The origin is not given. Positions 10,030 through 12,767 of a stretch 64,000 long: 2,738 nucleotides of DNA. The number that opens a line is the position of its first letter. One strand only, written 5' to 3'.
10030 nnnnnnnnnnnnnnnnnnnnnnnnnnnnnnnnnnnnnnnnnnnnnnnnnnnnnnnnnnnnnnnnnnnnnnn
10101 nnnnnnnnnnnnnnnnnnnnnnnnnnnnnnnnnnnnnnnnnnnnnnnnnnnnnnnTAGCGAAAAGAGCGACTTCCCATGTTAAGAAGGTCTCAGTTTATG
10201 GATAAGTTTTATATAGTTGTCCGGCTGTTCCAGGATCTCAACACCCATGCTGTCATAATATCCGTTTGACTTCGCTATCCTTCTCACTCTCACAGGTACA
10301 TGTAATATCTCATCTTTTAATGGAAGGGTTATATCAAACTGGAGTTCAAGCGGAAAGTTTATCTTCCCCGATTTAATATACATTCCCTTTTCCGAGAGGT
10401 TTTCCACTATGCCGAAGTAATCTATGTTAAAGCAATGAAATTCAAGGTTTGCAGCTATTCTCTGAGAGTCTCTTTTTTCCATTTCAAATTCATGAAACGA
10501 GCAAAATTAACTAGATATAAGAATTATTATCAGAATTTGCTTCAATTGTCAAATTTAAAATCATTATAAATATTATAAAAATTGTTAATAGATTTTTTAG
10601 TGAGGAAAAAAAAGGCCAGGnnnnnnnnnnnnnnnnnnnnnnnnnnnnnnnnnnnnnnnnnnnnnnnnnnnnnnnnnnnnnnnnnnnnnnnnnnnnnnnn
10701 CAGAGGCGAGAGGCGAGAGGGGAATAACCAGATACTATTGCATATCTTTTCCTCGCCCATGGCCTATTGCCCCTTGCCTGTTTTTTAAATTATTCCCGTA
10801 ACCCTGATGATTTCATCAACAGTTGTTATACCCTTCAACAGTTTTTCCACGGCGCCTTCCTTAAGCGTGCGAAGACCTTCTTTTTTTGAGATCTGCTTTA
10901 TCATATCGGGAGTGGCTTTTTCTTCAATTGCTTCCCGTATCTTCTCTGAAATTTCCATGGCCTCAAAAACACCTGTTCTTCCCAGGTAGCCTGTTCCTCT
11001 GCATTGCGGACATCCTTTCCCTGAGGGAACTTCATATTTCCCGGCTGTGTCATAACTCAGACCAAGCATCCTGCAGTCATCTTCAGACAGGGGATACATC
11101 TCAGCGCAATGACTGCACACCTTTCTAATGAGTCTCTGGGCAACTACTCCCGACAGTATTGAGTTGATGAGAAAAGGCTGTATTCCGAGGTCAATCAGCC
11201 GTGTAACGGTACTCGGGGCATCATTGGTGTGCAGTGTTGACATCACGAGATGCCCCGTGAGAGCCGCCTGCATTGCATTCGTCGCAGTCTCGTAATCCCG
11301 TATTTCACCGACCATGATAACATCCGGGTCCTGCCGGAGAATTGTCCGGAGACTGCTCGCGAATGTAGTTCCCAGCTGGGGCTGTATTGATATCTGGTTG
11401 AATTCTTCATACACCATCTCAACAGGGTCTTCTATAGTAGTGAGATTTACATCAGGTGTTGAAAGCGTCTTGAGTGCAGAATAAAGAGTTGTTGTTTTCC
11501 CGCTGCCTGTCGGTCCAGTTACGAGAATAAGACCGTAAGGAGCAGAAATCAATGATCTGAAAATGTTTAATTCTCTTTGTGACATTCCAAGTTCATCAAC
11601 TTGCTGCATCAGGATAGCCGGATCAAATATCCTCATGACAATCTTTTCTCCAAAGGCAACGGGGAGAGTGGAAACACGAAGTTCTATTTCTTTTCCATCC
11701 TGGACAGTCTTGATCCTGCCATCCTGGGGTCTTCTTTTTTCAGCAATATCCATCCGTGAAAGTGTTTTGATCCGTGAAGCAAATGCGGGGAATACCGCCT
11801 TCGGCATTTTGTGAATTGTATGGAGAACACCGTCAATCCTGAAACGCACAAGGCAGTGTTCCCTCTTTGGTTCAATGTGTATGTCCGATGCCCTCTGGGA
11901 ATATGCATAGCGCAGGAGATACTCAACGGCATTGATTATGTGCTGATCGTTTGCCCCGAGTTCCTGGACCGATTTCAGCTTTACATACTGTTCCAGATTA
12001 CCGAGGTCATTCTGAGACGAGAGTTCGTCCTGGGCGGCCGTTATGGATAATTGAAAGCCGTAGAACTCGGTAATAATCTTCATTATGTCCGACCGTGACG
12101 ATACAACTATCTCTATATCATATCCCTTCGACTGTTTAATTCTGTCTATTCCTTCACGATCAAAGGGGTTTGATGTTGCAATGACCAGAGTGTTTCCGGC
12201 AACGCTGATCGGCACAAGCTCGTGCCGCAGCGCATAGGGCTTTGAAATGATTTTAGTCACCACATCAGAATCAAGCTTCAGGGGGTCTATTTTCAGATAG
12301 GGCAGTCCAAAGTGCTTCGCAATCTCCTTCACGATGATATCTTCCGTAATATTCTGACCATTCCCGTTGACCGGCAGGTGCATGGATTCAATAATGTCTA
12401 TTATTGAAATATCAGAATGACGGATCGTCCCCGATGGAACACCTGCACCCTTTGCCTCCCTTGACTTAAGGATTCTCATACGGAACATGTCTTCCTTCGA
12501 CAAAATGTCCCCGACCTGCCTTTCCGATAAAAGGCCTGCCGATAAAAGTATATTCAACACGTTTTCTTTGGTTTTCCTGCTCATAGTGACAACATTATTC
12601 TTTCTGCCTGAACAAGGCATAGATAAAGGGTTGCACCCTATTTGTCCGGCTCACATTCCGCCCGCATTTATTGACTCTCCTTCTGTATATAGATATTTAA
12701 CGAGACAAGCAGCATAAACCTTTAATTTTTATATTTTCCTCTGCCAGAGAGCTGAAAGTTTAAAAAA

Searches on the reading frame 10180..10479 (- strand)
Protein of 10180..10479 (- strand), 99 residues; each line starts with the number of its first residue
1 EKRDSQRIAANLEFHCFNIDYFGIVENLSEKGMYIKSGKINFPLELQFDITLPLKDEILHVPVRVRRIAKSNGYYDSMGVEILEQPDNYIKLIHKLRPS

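Call 29: search_protein_families(library=ncbifam, proteins=[window:10180-10479:-], max_evalue=0.00001)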
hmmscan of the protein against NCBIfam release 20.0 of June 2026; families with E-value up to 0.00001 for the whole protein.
window:10180-10479:- (99 aa): 0 families

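Call 30: search_protein_families(library=pfam, proteins=[window:10180-10479:-], max_evalue=0.01)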
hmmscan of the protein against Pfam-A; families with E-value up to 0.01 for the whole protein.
window:10180-10479:- (99 aa): 1 family
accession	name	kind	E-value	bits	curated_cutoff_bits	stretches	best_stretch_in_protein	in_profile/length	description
PF07238.19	PilZ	-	2.7e-08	34.5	22.5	1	2-93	2-96/102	PilZ domain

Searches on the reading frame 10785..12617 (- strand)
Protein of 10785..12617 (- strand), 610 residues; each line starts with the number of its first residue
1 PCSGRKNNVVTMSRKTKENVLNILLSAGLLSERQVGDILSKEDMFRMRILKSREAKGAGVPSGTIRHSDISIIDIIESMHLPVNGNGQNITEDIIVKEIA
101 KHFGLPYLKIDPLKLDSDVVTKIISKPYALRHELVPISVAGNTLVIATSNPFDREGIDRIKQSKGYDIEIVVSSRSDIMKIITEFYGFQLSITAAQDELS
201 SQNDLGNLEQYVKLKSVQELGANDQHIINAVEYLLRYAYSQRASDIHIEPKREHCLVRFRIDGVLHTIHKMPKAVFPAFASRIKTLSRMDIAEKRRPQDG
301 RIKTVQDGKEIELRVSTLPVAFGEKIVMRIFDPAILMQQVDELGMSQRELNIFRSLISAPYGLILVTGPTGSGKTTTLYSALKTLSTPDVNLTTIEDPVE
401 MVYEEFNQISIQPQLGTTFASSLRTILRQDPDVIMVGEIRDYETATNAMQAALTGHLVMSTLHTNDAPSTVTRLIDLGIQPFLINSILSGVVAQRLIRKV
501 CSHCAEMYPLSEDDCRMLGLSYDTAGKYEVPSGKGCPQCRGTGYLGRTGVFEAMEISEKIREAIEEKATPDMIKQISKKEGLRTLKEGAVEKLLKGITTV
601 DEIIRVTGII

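Call 8: search_protein_families(library=pfam, proteins=[window:10785-12617:-], max_evalue=0.001)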
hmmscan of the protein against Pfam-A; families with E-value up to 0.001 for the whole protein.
window:10785-12617:- (610 aa): 4 families
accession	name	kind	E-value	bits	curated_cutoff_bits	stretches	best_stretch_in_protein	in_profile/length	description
PF00437.27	T2SSE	-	9.2e-128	426.4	24.9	1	223-605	4-370/370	Type II/IV secretion system protein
PF05157.20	MshEN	-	1e-19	70.7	23.1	1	103-190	1-88/90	MshEN domain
PF13191.12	AAA_16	-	0.00025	22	32.6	1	359-441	23-96/167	AAA ATPase domain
PF13401.12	AAA_22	-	0.00049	20.9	27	0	362-428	6-56/130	AAA domain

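Call 29: search_protein_families(library=ncbifam, proteins=[window:10785-12617:-], max_evalue=0.00001)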
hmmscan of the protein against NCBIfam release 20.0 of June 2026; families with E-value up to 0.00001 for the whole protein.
window:10785-12617:- (610 aa): 17 families
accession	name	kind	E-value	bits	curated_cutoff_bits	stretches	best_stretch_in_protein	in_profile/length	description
NF053534.1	T4PilAsmATPsTfpB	equivalog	1.9e-200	667.2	850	1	72-607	44-582/584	type IV pilus assembly ATPase TfpB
TIGR02538.1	type_IV_pilB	equivalog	3.3e-168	560.8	675.65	1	89-607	40-562/564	type IV-A pilus assembly ATPase PilB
TIGR02533.1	type_II_gspE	equivalog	2.7e-160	534.2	630.25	1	124-607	4-486/486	type II secretion system ATPase GspE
NF007755.0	PRK10436.1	equivalog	2.2e-129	432.1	617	1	130-609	15-461/465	type II secretion system protein GspE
NF041000.1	ATPase_ComGA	equivalog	1.4e-76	257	300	1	234-498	3-266/267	competence type IV pilus ATPase ComGA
TIGR01420.1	pilT_fam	subfamily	1.3e-54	185.7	319.1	1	232-499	3-270/343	PilT/PilU family type 4a pilus ATPase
TIGR02525.1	plasmid_TraJ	equivalog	6.8e-25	87.8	368.3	1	336-477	125-272/372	plasmid transfer ATPase TraJ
TIGR02524.1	dot_icm_DotB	equivalog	4.2e-22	78.8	463.3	1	357-475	130-257/358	Dot/Icm type IV secretion system ATPase DotB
NF058587.1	archaellum_moto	equivalog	6.9e-17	61.4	550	1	363-475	277-394/527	archaellum flagellar ATPase motor FlaI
TIGR02782.1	TrbB_P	equivalog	5.5e-16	58.7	304.55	1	336-476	112-254/303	P-type conjugative transfer ATPase TrbB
NF010469.0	PRK13894.1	subfamily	9e-14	51.5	508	1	336-476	125-266/320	conjugal transfer ATPase TrbB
TIGR02788.1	VirB11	equivalog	2.2e-13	49.9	249.95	1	363-477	146-265/308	P-type DNA transfer ATPase VirB11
TIGR03819.1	heli_sec_ATPase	hypoth_equivalog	3.3e-13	49.5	373.15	1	319-480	134-303/340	TadA family conjugal transfer-associated ATPase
NF010407.0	PRK13833.1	subfamily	6.1e-13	48.9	499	1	338-477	122-262/323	conjugal transfer protein TrbB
NF053672.1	bindosome_BasE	exception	4.5e-09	35.6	1000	1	354-477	263-391/512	bindosome assembly system ATPase subunit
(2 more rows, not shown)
